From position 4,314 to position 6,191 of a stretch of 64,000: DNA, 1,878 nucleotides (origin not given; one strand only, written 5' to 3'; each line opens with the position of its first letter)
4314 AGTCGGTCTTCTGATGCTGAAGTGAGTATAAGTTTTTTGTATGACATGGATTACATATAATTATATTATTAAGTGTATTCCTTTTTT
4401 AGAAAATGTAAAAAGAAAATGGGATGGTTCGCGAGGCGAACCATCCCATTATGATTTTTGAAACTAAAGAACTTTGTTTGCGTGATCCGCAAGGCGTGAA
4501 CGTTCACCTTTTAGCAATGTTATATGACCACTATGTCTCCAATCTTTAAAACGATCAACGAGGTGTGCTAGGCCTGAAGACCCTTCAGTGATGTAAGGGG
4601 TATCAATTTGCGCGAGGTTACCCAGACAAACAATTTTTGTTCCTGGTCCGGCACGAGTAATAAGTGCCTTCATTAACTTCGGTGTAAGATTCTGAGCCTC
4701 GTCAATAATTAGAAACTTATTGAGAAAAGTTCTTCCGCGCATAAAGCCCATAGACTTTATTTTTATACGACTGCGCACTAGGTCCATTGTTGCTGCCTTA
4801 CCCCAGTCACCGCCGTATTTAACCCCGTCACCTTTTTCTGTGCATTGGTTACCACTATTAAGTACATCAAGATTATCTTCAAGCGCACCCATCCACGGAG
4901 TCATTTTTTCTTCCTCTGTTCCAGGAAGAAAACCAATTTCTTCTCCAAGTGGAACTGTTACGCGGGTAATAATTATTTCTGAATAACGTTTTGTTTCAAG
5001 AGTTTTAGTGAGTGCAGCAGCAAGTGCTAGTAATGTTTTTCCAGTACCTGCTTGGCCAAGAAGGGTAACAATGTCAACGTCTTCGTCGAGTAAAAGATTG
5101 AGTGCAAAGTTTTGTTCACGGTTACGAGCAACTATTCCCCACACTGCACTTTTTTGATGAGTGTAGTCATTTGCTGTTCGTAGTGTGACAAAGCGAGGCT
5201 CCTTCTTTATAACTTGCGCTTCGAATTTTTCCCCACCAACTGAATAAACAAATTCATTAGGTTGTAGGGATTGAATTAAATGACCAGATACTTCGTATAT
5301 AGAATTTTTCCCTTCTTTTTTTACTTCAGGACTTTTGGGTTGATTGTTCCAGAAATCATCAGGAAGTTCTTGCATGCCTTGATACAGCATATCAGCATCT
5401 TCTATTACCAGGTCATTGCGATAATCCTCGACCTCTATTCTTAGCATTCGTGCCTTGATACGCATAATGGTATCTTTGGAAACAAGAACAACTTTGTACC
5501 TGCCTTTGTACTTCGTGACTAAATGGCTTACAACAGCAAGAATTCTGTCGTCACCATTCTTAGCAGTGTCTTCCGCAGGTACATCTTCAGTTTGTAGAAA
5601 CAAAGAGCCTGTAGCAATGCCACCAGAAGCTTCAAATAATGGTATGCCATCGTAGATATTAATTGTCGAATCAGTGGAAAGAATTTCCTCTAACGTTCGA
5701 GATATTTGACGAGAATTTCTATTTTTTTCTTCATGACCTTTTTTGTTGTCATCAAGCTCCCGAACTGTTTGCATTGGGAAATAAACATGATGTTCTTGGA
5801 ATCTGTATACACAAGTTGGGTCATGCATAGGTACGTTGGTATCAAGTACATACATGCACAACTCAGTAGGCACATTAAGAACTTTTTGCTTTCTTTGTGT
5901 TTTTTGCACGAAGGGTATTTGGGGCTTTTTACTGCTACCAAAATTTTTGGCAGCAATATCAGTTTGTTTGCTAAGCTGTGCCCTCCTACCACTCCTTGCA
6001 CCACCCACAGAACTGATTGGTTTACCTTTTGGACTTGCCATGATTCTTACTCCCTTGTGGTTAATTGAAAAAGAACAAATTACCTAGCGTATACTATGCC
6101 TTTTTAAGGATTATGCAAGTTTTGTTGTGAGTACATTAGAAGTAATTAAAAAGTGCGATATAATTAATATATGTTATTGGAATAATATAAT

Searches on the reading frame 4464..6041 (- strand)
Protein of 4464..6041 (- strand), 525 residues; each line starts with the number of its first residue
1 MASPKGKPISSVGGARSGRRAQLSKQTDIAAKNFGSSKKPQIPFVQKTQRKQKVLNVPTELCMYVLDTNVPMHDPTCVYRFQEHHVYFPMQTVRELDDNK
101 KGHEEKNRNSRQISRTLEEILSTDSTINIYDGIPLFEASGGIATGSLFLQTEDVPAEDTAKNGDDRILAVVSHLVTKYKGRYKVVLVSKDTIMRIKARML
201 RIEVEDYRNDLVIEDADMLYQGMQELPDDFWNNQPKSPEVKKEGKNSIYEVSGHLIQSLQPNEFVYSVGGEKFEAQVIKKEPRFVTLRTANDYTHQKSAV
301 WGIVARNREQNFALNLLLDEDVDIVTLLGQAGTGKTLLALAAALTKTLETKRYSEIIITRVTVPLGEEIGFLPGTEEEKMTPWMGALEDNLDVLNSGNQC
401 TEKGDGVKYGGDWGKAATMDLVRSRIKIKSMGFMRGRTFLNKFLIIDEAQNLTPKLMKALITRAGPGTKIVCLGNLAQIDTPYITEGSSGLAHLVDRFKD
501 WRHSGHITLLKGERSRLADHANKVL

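Call 35: search_protein_families(library=ncbifam, proteins=[window:4464-6041:-], max_evalue=1e-10)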
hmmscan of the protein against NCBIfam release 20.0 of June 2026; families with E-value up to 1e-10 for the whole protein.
window:4464-6041:- (525 aa): 2 families
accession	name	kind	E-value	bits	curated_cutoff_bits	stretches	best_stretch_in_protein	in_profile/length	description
NF053827.1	RNA5-3helPhoH2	equivalog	5.6e-60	203.5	680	1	63-521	3-419/427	RNA 5'-3' helicase PhoH2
NF007827.1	PRK10536.1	equivalog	6.8e-25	87.9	380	1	425-510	153-236/253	phosphate starvation-inducible protein PhoH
